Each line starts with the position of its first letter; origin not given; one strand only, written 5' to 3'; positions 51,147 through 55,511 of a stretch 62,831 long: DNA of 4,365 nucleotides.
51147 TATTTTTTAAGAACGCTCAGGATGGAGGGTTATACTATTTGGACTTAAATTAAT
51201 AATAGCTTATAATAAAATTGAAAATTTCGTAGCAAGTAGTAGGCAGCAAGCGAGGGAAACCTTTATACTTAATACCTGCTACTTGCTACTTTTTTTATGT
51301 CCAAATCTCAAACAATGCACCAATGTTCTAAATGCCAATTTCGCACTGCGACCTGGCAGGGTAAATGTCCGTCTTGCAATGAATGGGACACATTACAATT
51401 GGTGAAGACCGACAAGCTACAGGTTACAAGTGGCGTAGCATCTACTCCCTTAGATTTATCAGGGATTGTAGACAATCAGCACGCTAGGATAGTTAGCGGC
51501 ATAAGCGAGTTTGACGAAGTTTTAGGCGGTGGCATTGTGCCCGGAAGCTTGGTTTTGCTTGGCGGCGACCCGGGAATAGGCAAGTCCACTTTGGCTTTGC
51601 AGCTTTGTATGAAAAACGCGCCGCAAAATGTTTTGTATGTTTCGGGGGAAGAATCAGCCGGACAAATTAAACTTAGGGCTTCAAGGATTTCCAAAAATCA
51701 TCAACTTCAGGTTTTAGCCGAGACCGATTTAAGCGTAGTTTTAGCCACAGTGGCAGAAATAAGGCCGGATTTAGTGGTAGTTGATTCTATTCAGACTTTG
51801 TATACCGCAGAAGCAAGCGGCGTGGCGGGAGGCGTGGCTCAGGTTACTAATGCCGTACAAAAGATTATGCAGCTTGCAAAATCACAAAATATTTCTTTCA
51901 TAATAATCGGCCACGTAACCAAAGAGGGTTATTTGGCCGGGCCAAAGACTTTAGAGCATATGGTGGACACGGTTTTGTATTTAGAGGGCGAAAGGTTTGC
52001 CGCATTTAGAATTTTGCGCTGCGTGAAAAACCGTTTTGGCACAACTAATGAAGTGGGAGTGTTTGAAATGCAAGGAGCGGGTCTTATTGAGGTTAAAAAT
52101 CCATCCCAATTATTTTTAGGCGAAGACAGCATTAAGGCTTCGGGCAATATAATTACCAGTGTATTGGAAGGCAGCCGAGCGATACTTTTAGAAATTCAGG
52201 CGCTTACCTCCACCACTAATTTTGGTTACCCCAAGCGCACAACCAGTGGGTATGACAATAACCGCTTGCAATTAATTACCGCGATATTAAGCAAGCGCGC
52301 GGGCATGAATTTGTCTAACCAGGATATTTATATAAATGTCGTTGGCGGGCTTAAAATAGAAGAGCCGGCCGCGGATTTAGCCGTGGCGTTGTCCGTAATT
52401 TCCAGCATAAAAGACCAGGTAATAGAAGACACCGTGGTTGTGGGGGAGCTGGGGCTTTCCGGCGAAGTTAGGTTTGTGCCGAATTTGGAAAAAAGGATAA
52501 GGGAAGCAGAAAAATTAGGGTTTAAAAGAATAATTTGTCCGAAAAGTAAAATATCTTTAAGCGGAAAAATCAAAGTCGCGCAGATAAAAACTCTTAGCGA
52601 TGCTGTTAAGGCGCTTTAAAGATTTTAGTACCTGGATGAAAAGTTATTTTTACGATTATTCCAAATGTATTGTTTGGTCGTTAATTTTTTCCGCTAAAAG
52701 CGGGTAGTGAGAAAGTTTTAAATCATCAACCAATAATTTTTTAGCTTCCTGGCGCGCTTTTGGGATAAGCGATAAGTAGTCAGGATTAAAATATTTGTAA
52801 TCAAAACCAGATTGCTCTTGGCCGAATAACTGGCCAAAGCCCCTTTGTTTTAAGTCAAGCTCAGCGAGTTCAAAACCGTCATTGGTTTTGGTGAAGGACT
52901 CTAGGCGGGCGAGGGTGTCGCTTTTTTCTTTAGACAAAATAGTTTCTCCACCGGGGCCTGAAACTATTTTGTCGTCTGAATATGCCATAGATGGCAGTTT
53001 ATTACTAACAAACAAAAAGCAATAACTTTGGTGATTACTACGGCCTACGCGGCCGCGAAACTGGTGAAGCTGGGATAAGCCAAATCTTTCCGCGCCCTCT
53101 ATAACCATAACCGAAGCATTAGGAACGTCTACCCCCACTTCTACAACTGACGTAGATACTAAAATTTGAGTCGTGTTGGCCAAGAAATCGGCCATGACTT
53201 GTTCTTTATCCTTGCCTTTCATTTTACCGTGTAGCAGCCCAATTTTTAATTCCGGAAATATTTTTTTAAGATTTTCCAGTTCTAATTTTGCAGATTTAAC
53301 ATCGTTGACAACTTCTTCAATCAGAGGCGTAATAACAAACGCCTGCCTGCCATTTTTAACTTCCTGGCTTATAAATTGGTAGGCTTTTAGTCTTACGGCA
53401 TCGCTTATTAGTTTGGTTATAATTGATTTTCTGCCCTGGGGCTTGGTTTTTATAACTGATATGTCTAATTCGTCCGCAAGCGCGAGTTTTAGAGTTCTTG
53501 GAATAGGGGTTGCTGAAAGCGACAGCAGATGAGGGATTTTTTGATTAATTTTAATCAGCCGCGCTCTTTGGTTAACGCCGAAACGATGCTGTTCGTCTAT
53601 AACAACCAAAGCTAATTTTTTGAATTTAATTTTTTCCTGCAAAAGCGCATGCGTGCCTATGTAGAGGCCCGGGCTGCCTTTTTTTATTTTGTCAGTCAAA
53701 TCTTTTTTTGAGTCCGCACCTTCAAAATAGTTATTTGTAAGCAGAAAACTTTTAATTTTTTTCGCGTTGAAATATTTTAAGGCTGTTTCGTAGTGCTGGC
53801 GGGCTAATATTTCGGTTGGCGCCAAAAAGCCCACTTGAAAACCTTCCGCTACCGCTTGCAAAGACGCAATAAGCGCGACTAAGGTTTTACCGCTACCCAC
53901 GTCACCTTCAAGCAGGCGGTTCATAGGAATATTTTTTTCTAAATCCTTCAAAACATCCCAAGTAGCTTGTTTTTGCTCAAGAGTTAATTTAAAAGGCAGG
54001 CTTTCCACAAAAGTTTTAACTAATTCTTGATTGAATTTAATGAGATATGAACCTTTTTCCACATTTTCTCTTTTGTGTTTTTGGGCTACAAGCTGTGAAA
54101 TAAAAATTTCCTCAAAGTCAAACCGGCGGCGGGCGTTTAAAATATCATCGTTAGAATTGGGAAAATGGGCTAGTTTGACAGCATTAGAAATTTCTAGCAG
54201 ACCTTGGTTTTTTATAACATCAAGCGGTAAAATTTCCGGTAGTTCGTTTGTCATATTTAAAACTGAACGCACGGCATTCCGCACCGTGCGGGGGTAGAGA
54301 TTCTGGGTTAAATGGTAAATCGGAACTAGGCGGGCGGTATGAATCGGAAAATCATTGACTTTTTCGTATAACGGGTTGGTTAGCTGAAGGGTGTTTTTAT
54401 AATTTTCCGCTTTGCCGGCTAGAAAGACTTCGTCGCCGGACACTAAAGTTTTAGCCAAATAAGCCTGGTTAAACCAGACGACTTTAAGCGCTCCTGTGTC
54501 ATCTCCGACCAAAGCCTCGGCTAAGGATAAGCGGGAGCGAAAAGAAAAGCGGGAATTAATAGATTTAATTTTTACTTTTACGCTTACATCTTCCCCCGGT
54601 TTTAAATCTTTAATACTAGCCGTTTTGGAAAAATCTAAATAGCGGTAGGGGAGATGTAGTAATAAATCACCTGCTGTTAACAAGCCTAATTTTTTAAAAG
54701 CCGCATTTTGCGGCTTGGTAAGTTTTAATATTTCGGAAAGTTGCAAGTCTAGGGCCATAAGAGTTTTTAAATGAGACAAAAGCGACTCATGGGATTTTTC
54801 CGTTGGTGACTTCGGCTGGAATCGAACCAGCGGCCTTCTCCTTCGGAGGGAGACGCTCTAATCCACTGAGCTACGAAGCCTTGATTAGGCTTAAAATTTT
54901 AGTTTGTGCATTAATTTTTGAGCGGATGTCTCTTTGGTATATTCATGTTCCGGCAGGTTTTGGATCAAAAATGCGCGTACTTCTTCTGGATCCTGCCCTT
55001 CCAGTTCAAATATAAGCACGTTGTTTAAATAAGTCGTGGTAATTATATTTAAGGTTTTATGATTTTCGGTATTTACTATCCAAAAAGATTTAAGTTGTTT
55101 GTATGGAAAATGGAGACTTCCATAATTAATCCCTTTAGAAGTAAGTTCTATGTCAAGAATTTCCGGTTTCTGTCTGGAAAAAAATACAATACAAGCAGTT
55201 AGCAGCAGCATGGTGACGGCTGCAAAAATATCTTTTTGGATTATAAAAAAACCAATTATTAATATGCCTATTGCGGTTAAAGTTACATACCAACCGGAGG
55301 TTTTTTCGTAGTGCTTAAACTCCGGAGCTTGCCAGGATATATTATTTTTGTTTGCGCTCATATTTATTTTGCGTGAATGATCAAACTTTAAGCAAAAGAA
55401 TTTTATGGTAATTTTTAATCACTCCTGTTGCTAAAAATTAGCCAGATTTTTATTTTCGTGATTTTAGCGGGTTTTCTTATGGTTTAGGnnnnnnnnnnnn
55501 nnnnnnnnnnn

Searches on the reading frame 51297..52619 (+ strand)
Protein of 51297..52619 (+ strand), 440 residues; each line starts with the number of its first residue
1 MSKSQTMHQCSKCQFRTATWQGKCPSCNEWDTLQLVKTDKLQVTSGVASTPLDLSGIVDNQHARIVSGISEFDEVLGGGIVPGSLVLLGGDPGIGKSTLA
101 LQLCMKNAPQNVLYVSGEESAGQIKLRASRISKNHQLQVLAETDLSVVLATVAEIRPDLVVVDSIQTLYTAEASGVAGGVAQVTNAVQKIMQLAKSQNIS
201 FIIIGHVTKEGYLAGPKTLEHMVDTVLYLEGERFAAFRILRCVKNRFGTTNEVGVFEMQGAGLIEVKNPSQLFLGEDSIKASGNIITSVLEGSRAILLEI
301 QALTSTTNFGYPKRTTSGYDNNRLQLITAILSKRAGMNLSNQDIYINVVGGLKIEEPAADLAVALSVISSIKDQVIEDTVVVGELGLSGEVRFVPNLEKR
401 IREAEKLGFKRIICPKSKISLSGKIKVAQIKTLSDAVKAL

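Call 4: search_protein_families(library=pfam, proteins=[window:51297-52619:+], max_evalue=0.1)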
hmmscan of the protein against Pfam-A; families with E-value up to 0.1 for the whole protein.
window:51297-52619:+ (440 aa): 24 families
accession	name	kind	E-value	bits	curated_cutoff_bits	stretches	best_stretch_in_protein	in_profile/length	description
PF06745.19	ATPase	-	8.2e-17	61.8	26.6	2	67-132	3-71/231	KaiC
PF13481.12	AAA_25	-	1.5e-15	57.8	27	1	67-211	17-194/195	AAA domain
PF13541.12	ChlI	-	1e-11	45.2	27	1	329-417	31-120/121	Subunit ChlI of Mg-chelatase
PF18073.7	Zn_ribbon_LapB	-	2.8e-08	33.8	25.7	1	8-34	1-27/28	Rubredoxin metal binding domain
PF03796.21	DnaB_C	-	4.9e-08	33.1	27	1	66-204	3-135/255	DnaB-like helicase C terminal domain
PF08423.17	Rad51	-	9.2e-07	28.8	22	2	131-208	101-176/244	Rad51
PF05362.19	Lon_C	-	2.1e-05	24.6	21.1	1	339-417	91-171/205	Lon protease (S16) C-terminal proteolytic domain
PF13479.12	AAA_24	-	3e-05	24.4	27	1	86-170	5-78/195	AAA domain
PF00004.35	AAA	-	0.00011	23.1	21.2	1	86-206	1-107/131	ATPase family associated with various cellular activities (AAA)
PF13401.12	AAA_22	-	0.0002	22.1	27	1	85-206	7-123/130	AAA domain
PF13191.12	AAA_16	-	0.00035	21.6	32.6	1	84-196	25-129/167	AAA ATPase domain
PF20720.3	nSTAND3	-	0.00055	20.1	27.2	1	85-115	19-51/155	Novel STAND NTPase 3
PF02283.22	CobU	-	0.0042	17.1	27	1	94-205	9-122/168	Cobinamide kinase / cobinamide phosphate guanyltransferase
PF13173.12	AAA_14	-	0.0055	17.2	27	1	86-181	5-75/129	AAA domain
PF07728.20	AAA_5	-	0.0076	16.7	22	1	86-127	2-43/139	AAA domain (dynein-related subfamily)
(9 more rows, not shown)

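Call 98: search_protein_families(library=ncbifam, proteins=[window:51297-52619:+], max_evalue=0.001)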
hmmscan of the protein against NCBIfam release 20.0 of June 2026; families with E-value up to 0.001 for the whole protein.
window:51297-52619:+ (440 aa): 29 families (the best 25 are shown)
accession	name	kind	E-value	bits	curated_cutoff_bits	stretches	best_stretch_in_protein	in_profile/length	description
TIGR00416.1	sms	equivalog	2.1e-162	541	403.05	1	1-437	1-454/454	DNA repair protein RadA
TIGR02902.1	spore_lonB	equivalog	1.4e-15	56.9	723.3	1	326-438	411-528/531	ATP-dependent protease LonB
NF006799.0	PRK09302.1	equivalog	1.2e-13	50.5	408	1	61-262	251-468/515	circadian clock protein KaiC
TIGR02903.1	spore_lon_C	equivalog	2e-13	49.8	678.8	1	329-420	498-590/615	Lon family ATP-dependent protease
TIGR02237.1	recomb_radB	equivalog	5.8e-12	45.9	172.4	1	73-232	2-179/210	DNA repair and recombination protein RadB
TIGR00764.1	lon_rel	equivalog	9.5e-12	44.3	516.6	1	324-420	467-565/608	ATP-dependent protease LonB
TIGR03881.1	KaiC_arch_4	hypoth_equivalog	1.2e-10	41.4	247.8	1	64-192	2-117/231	KaiC domain-containing protein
NF006861.0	PRK09361.1-1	equivalog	2e-08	34.1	278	1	64-266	4-230/235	DNA repair and recombination protein RadB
TIGR03600.1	phage_DnaB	exception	5.2e-08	32.3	498.65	1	65-128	177-242/421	phage replicative helicase, DnaB family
TIGR03877.1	thermo_KaiC_1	hypoth_equivalog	8.5e-08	32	307.25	1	64-126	3-67/238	KaiC domain-containing protein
NF004723.0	PRK06067.1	subfamily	2.4e-07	30.5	194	1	62-120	13-73/243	flagellar accessory protein FlaH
NF052589.1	ArlH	equivalog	1e-06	28.6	215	1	70-121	7-60/229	archaellum protein ArlH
TIGR03880.1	KaiC_arch_3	hypoth_equivalog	1.2e-06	28.2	249.45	1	68-148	1-81/224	KaiC domain-containing protein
TIGR00368.1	TIGR00368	hypoth_equivalog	2e-06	26.7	362.4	1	334-438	50-161/499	YifB family Mg chelatase-like AAA ATPase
NF008755.0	PRK11788.1-3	equivalog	4.1e-06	26.4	430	1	3-40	349-386/388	lipopolysaccharide assembly protein LapB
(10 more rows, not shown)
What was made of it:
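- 51297..52619 (+): radA: conserved downstream neighbour, co-directional, 97 nt after g13. This is context, not a proven part of the system. NCBIfam RadA equivalog 541 bits (call 98).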

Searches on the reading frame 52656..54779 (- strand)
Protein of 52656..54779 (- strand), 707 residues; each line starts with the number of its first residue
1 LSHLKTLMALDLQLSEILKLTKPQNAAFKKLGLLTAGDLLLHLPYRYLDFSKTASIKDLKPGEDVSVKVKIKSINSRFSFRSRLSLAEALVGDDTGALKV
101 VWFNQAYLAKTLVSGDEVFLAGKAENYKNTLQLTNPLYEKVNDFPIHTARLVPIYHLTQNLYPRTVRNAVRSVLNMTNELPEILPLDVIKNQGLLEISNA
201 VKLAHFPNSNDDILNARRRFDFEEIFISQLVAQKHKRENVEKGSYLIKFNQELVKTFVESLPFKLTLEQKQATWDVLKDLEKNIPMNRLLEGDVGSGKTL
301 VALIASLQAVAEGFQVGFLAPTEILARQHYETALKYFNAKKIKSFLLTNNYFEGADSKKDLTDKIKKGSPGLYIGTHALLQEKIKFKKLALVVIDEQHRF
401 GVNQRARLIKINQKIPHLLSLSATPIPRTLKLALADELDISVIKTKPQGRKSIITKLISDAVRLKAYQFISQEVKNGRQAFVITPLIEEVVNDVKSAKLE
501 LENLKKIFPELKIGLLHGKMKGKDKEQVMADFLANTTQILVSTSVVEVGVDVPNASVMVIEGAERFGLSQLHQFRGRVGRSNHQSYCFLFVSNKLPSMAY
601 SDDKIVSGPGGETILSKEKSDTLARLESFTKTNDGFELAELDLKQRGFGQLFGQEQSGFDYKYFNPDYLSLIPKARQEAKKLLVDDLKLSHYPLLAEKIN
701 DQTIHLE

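Call 9: search_protein_families(library=pfam, proteins=[window:52656-54779:-], max_evalue=0.001)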
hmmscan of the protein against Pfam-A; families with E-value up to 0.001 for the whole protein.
window:52656-54779:- (707 aa): 8 families
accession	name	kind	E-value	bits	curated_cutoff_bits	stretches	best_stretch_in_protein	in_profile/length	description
PF00270.35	DEAD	-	3.5e-26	92.4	26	1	286-431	15-165/167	DEAD/DEAH box helicase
PF17191.10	RecG_wedge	-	6.1e-19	68.6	23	1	24-174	12-159/162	RecG wedge domain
PF00271.37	Helicase_C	-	1.1e-18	67.9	23.5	1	471-581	7-109/110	Helicase conserved C-terminal domain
PF04851.21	ResIII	-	5.8e-13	49.5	22.5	1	264-425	3-162/164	Type III restriction enzyme, res subunit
PF19833.4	RecG_dom3_C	-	3.5e-07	30.6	26.8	1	632-689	1-61/87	ATP-dependent DNA helicase RecG, domain 3, C-terminal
PF22590.2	Cas3-like_C_2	-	5.4e-07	30.3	27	1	490-582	8-105/106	CRISPR-associated nuclease/helicase Cas3, C-terminal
PF01336.31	tRNA_anti-codon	-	1.2e-06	28.8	27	1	65-136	1-70/75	OB-fold nucleic acid binding domain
PF13604.12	AAA_30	-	5.1e-06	26.8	27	1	286-412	19-112/191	AAA domain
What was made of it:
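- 52656..54779 (-): recG: conserved convergent neighbour (context). Pfam RecG wedge and helicase domains (call 9).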

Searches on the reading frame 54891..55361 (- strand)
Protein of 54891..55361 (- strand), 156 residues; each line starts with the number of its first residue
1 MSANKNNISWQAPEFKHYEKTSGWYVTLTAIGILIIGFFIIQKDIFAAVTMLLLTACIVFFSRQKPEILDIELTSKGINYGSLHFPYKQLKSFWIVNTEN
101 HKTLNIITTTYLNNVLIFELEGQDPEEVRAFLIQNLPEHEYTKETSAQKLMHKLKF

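Call 9: search_protein_families(library=pfam, proteins=[window:54891-55361:-], max_evalue=0.001)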
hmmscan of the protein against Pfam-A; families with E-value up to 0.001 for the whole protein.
window:54891-55361:- (156 aa): 0 families

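Call 52: search_protein_families(library=pfam, proteins=[window:54891-55361:-], max_evalue=0.01)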
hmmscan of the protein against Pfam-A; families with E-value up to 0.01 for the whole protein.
window:54891-55361:- (156 aa): 1 family
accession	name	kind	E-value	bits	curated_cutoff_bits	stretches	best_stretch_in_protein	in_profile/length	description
PF18923.6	DUF5673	-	0.0026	18.1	26.7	1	71-132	3-61/66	Domain of unknown function (DUF5673)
